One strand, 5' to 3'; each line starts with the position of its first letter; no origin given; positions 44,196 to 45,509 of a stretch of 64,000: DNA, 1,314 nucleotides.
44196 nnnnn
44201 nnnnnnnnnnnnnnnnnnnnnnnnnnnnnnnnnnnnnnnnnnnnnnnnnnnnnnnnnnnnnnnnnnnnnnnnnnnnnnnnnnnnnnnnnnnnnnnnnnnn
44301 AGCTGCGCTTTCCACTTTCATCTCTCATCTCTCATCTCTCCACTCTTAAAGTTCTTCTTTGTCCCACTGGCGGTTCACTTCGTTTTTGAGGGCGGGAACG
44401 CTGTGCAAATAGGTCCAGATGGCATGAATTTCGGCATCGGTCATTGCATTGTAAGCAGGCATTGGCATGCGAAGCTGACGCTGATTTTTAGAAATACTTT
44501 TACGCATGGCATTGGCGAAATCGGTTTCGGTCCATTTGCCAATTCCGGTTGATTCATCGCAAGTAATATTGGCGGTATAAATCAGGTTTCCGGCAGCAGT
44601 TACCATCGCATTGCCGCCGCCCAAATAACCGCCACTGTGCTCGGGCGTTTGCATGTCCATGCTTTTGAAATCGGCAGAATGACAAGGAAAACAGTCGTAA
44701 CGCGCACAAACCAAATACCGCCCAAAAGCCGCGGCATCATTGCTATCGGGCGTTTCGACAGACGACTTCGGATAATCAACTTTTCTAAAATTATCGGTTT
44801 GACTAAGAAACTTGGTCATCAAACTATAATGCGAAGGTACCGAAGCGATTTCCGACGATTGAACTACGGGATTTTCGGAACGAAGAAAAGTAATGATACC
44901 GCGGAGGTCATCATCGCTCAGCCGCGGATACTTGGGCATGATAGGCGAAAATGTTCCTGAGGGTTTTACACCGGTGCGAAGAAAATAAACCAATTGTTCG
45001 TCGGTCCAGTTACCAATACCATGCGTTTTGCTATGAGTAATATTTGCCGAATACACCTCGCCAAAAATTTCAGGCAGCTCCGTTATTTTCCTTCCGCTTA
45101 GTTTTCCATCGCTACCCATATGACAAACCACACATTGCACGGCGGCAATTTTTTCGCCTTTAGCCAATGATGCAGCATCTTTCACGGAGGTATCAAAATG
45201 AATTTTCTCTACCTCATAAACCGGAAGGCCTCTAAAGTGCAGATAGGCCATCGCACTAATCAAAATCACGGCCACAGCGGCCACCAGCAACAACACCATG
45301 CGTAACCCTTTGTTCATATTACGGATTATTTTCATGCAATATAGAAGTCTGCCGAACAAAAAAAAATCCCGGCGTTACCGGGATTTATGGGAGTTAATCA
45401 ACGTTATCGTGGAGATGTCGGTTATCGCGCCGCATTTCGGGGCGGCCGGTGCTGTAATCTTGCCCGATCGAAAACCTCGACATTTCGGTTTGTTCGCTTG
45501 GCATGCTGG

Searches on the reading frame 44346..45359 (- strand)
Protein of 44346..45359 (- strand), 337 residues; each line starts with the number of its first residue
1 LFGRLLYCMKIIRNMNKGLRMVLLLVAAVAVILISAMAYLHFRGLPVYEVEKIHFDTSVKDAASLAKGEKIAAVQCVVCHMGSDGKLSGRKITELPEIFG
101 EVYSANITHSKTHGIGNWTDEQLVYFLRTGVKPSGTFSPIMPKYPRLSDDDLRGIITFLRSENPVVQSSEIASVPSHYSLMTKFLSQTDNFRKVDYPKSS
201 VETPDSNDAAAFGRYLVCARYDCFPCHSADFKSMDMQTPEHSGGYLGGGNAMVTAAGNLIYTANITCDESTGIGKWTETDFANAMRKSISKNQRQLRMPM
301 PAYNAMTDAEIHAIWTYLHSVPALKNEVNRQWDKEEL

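Call 22: search_protein_families(library=pfam, proteins=[window:44346-45359:-])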
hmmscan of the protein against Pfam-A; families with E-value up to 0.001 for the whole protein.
window:44346-45359:- (337 aa): 2 families
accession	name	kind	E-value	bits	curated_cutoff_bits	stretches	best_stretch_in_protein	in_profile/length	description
PF00034.26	Cytochrom_C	-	3.2e-11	44.8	21.3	1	66-161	2-88/90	Cytochrome c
PF13442.11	Cytochrome_CBB3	-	7.4e-11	42.7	27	1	64-159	2-68/68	Cytochrome C oxidase, cbb3-type, subunit III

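Call 36: find_homologous_proteins(query=window:44346-45359:-, max_evalue=1e-20)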
Query window:44346-45359:- (337 aa): 636 proteins with E <= 1e-20 among 2123 candidates; the best 120 are listed.
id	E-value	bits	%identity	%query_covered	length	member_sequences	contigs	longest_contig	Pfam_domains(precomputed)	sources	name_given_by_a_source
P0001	9.3e-218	740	100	96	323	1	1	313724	PF13442.12,PF00034.27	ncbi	ncbi:MAG: cytochrome c [Chitinophagales bacterium]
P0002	3.0e-123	429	59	96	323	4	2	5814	PF13442.12,PF00034.27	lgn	-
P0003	2.4e-121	423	57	96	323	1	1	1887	PF13442.12,PF00034.27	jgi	jgi:hypothetical protein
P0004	1.1e-120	421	57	96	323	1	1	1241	PF13442.12,PF00034.27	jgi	jgi:mono/diheme cytochrome c family protein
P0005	2.5e-120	420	61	88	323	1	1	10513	PF13442.12,PF00034.27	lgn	-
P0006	9.0e-118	411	57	96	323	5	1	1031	PF13442.12,PF00034.27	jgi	jgi:mono/diheme cytochrome c family protein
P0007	1.6e-117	411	59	89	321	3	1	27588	PF13442.12,PF00034.27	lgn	-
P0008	4.5e-117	409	57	90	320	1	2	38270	PF13442.12,PF00034.27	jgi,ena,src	jgi:mono/diheme cytochrome c family protein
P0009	8.0e-117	408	55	96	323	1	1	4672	PF13442.12,PF00034.27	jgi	jgi:mono/diheme cytochrome c family protein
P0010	1.0e-116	408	59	89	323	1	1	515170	PF13442.12,PF00034.27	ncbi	-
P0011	3.3e-116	406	56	96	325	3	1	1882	PF13442.12,PF00034.27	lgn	-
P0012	7.2e-116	405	55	95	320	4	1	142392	PF13442.12,PF00034.27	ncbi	-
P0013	1.3e-115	404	56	96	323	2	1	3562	PF13442.12,PF00034.27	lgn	-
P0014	1.7e-114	401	56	95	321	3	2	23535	PF13442.12,PF00034.27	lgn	-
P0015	2.9e-114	400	56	95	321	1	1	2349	PF13442.12,PF00034.27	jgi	jgi:mono/diheme cytochrome c family protein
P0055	5.2e-108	379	55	95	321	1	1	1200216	PF13442.12,PF00034.27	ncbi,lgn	ncbi:MAG: c-type cytochrome [Chitinophagales bacterium]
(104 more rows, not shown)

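Call 38: find_encoding_contigs(protein=P0001, flank=3000, max_places=3)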
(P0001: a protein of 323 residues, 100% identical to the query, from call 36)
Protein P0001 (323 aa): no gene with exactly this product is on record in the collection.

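Call 39: find_encoding_contigs(protein=P0010, flank=10000, max_places=2)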
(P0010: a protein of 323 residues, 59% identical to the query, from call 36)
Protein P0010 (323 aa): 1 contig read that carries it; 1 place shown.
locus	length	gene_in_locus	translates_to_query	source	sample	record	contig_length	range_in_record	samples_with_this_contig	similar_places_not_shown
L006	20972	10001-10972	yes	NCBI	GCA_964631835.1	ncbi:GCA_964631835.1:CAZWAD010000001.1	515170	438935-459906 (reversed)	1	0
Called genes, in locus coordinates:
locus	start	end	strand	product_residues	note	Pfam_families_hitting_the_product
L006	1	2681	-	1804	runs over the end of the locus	PF11974:bMG3, PF01835:MG2, PF17972:bMG5, PF17962:bMG6, PF07703:A2M_BRD, PF00207:A2M (weak), PF07678:TED_complement (weak), PF17973:bMG10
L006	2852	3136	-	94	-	-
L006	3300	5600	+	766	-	PF00912:Transgly, PF00905:Transpeptidase, PF06832:BiPBP_C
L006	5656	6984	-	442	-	PF13243:SQHop_cyclase_C (faint)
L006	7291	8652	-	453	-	PF00289:Biotin_carb_N, PF08443:RimK (faint), PF02222:ATP-grasp, PF02786:CPSase_L_D2, PF07478:Dala_Dala_lig_C, PF02785:Biotin_carb_C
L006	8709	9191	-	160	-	PF00364:Biotin_lipoyl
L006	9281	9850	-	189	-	PF08207:EFP_N, PF01132:EFP, PF09285:Elong-fact-P_C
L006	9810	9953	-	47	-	-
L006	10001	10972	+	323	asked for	PF00034:Cytochrom_C (faint), PF13442:Cytochrome_CBB3 (faint)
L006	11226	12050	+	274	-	PF03009:GDPD, PF13653:GDPD_2 (faint)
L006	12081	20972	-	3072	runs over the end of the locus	PF26766:Choice_anch_L, PF13573:SprB, PF09940:DUF2172 (faint), PF13573:SprB, PF13573:SprB, PF18911:PKD_4, PF13573:SprB, PF13585:CHU_C, +2 more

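Call 40: find_encoding_contigs(protein=P0055, flank=10000, max_places=2)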
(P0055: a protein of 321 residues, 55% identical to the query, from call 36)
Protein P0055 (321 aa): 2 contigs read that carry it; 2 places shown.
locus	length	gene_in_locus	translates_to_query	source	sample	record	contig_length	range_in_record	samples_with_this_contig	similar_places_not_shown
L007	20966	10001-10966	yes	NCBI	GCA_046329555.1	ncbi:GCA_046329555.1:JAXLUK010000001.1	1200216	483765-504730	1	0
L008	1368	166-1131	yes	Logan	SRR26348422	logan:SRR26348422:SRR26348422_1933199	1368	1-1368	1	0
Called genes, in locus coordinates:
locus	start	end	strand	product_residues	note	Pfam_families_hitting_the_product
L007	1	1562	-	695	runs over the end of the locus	PF01804:Penicil_amidase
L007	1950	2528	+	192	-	-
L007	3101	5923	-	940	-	PF13620:CarboxypepD_reg, PF13715:CarbopepD_reg_2, PF14905:OMP_b-brl_3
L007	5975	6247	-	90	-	PF02699:YajC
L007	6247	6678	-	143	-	PF07610:DUF1573, PF22544:HYDIN_VesB_CFA65-like_Ig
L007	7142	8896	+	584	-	-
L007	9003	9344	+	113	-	PF10985:DUF2805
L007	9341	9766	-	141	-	-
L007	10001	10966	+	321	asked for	PF00034:Cytochrom_C (faint), PF13442:Cytochrome_CBB3 (faint)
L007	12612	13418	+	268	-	-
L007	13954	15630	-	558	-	PF00052:Laminin_B, PF13585:CHU_C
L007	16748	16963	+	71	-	-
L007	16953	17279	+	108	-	-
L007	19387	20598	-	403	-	PF08442:ATP-grasp_2, PF24948:Citrate_synth_N, PF00549:Ligase_CoA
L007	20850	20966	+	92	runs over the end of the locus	PF00166:Cpn10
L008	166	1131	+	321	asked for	PF00034:Cytochrom_C (faint), PF13442:Cytochrome_CBB3 (faint)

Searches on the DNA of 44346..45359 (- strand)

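Call 47: search_rna_families(sources=[L001, L002, L003, L004, L005, L007], threshold=evalue, max_evalue=1)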
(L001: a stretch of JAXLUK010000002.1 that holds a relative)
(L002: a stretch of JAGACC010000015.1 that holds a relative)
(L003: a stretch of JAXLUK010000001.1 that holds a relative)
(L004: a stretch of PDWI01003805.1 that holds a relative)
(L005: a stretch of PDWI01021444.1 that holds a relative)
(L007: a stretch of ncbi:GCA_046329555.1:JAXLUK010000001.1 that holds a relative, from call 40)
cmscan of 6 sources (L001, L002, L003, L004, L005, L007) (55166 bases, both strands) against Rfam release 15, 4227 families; matches with E-value up to 1: 4.
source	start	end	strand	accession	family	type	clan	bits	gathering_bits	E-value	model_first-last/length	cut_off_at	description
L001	7320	7393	+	RF00005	tRNA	Gene; tRNA;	CL00001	56.2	29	1.7e-09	1-71/71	no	tRNA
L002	2682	2766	+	RF01705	Flavo-1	Gene; sRNA;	-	29.6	42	0.029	1-76/76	no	Flavo-1 RNA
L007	6812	6966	-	RF01705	Flavo-1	Gene; sRNA;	-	29.2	42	0.038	1-76/76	no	Flavo-1 RNA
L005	3662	3785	-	RF01705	Flavo-1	Gene; sRNA;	-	24.7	42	0.64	1-76/76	no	Flavo-1 RNA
